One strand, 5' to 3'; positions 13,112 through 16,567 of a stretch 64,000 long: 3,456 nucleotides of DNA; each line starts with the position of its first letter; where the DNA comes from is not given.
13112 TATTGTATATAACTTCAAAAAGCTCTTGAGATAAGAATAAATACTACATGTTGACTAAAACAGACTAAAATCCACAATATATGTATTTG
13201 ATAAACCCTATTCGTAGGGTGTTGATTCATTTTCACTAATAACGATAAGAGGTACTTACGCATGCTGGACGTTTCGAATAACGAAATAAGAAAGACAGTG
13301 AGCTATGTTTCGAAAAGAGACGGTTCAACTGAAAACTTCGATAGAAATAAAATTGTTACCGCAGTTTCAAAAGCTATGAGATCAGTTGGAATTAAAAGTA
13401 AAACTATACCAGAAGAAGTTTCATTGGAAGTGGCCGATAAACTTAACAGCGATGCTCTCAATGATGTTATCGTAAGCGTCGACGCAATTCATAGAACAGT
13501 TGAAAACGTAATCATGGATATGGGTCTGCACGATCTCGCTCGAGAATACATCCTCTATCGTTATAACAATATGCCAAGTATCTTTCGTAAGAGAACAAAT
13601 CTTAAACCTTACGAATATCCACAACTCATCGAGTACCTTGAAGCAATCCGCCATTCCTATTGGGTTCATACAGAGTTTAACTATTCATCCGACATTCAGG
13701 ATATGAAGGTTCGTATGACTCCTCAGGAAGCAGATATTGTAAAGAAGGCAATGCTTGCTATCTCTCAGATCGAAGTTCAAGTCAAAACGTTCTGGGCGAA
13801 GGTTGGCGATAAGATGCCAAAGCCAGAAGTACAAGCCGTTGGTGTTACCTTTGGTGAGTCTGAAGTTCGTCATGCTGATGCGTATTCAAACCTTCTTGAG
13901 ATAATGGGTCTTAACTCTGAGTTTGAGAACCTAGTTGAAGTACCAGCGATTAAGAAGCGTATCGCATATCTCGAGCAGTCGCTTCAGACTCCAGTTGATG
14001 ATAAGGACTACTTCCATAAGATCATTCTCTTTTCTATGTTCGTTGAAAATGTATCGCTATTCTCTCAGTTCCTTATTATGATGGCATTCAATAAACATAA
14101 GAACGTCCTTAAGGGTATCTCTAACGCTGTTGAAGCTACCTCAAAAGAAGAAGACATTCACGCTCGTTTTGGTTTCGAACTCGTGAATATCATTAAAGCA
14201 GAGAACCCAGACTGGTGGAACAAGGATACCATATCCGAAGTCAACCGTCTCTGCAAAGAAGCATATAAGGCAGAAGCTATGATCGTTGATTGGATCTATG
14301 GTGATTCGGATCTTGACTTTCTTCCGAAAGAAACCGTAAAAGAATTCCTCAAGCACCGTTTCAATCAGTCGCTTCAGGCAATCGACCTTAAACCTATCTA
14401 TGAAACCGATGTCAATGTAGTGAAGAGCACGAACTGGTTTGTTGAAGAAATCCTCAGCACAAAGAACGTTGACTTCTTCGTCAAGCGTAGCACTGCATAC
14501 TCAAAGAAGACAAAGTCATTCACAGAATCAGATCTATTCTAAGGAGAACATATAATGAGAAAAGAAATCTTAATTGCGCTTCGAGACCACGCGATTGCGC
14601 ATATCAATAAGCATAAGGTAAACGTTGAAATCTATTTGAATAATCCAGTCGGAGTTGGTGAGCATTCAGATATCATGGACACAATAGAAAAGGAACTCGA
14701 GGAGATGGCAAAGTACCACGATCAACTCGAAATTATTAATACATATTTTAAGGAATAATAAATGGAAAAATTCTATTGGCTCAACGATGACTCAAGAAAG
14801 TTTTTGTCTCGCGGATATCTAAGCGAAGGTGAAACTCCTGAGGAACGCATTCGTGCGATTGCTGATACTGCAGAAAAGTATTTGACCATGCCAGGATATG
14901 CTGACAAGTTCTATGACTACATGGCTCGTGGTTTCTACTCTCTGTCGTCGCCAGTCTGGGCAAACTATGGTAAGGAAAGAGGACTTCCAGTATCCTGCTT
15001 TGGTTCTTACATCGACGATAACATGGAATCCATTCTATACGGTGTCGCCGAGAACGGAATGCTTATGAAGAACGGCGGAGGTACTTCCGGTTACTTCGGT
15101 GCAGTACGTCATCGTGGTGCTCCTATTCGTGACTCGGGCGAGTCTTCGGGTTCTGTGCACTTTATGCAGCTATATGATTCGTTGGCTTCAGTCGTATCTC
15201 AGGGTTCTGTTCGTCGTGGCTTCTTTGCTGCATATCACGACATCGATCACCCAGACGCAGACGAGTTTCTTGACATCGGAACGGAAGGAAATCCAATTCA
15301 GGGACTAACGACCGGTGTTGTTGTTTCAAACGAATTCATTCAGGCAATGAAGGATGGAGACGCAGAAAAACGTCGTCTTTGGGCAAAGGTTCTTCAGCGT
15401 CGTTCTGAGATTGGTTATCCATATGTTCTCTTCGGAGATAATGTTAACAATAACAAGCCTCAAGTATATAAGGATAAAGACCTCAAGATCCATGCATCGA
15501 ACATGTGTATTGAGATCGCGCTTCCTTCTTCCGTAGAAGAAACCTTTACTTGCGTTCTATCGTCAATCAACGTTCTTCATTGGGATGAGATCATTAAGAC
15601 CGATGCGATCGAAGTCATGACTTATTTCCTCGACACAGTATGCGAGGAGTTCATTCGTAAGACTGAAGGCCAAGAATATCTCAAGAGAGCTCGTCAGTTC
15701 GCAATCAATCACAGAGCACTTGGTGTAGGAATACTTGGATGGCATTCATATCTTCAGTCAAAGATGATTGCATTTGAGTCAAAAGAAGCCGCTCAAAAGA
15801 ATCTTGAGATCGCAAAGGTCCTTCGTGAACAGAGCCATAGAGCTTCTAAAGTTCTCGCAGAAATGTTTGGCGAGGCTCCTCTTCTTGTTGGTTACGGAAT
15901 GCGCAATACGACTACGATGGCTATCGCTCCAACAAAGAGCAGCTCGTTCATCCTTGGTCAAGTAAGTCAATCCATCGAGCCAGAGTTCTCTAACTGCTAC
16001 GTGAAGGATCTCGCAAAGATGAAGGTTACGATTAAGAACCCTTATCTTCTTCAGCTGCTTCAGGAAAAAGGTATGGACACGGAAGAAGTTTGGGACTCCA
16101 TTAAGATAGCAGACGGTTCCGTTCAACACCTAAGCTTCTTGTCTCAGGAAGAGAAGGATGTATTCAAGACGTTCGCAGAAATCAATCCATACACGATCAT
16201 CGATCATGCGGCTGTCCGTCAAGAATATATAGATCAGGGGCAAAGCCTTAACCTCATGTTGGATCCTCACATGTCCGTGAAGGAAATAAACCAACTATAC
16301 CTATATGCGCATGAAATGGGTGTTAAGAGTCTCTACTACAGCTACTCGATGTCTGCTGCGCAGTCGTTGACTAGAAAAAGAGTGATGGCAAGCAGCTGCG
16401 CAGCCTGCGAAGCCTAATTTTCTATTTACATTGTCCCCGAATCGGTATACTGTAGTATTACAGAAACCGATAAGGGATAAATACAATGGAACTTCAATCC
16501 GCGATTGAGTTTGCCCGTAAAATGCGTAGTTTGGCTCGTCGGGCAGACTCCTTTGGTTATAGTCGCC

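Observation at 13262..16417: ATP-cone on the radical-generating RNR subunit (NrdB), with an NrdA lacking any ATP cone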

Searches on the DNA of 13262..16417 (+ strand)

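Call 5: search_dna_similar(query=window:13262-16417:+, collection=phages, mode=near, max_rows=25)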
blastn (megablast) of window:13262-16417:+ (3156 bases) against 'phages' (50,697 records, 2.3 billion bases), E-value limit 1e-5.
No match.
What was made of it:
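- Tried and rejected: A nucleotide (megablast) search of the locus against 50,697 phage genomes found nothing (call 5).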

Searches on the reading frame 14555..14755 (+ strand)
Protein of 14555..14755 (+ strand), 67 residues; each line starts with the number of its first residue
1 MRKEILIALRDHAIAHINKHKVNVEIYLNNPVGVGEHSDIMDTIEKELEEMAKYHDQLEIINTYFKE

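Call 3: search_protein_families(library=pfam, proteins=[window:14555-14755:+], max_evalue=0.01)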
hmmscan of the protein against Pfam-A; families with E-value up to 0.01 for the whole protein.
window:14555-14755:+ (67 aa): 0 families

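Call 4: search_protein_families(library=ncbifam, proteins=[window:14555-14755:+], max_evalue=0.01)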
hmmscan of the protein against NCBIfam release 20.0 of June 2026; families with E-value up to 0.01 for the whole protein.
window:14555-14755:+ (67 aa): 0 families

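Call 25: search_protein_families(library=phrogs, proteins=[window:14555-14755:+], max_evalue=0.001)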
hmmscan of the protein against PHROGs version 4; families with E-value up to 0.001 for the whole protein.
window:14555-14755:+ (67 aa): 1 family
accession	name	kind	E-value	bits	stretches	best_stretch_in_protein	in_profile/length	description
phrog_1811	-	unknown function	1.9e-30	105.9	1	1-66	1-66/68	-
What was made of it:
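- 14555..14758 (+): orf67: small gene inserted between nrdB and nrdA, function unknown; not part of the RNR. phrog_1811, E=1.9e-30, full length (call 25).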

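Call 26: search_dna_similar(query=window:14555-14755:+, collection=phages, mode=protein, max_rows=40, rows=spread, max_evalue=0.001)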
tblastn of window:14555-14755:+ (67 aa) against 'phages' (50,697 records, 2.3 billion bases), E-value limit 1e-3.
Records with a match: 158; places in all: 158; records where one place covers at least 80% of the query: 147.
Best place of each record, by identity: <60% 158.
By first word of the organism name: Synechococcus 97; Prochlorococcus 24; Cyanophage 16; Marine 8; Pelagibacter 7; Methylophilales 4; Phage 1; uncultured 1.
By host as written in the record: - 90; Synechococcus sp. 10; Prochlorococcus sp. NATL2A 6; Prochlorococcus sp. NATL1A 6; Prochlorococcus marinus NATL2A 5; Candidatus Pelagibacter sp. HTCC7211 4; Prochlorococcus sp. MIT9515 4; Prochlorococcus sp. MED4 4; and 12 more.
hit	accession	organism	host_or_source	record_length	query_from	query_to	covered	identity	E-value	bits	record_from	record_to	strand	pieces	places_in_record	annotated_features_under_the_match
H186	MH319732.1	Marine virus AG-345-E02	single cell amplified by WGA-X; seawater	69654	1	66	99%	59.1%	1e-19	86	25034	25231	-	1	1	record has no annotation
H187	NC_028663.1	Cyanophage P-TIM40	Prochlorococcus sp. NATL2A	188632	1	67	100%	58.2%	1e-19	86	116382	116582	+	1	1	hypothetical protein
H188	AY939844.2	Prochlorococcus phage P-SSM2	Prochlorococcus sp. NATL1A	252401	1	66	99%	57.6%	5e-18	81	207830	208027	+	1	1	hypothetical protein | ferredoxin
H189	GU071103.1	Prochlorococcus phage P-SSM7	Prochlorococcus sp. NATL1A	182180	1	67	100%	55.2%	3e-18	81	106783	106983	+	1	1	hypothetical protein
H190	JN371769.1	Synechococcus phage metaG-MbCM1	-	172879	1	65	97%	55.4%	6e-18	81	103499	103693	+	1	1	hypothetical protein | PcyA ferredoxin oxidorreductase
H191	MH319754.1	Marine virus AG-345-L05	single cell amplified by WGA-X; seawater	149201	1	67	100%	53.7%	1e-12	66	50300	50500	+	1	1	record has no annotation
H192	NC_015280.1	Prochlorococcus phage P-HM1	Prochlorococcus sp. MED4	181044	1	65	97%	53.8%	4e-14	70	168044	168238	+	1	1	hypothetical protein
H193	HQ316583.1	Synechococcus phage S-SSM4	Synechococcus sp. WH8018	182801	1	65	97%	52.3%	2e-16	77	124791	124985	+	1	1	hypothetical protein (x2)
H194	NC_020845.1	Prochlorococcus phage MED4-213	Prochlorococcus MED4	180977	1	65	97%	52.3%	6e-14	69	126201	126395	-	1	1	hypothetical protein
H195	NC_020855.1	Cyanophage P-RSM6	Prochlorococcus NATL2A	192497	1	65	97%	50.8%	3e-16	76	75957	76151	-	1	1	hypothetical protein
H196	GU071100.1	Cyanophage 9515-10a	Prochlorococcus sp. MIT9515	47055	1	64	96%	51.6%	2e-16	76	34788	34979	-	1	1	conserved hypothetical protein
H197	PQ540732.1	Prochlorococcus phage P-SCSP-R27W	Prochlorococcus marinus str. NATL2A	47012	1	64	96%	51.6%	2e-16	76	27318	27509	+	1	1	record has no annotation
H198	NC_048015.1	Cyanophage S-TIM4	Synechococcus sp. WH8102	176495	1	65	97%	49.2%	3e-15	73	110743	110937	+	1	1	ORF_126: hypothetical protein | pcyA: ferredoxin oxidoreductase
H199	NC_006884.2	Prochlorococcus phage P-SSM4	Prochlorococcus sp. NATL2A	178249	1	65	97%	49.2%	8e-14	69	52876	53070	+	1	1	hypothetical protein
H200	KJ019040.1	Synechococcus phage ACG-2014b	-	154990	1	67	100%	43.3%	3e-12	64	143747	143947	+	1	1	hypothetical protein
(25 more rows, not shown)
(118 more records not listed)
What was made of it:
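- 14555..14758 (+): The family occurs in cyanophages, pelagiphages and Melnitz next to unrelated genes (call 26).
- Tried and rejected: I rejected this because in cultured phages it lies next to ferredoxin, pcyA, zwf and other unrelated genes (call 26).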
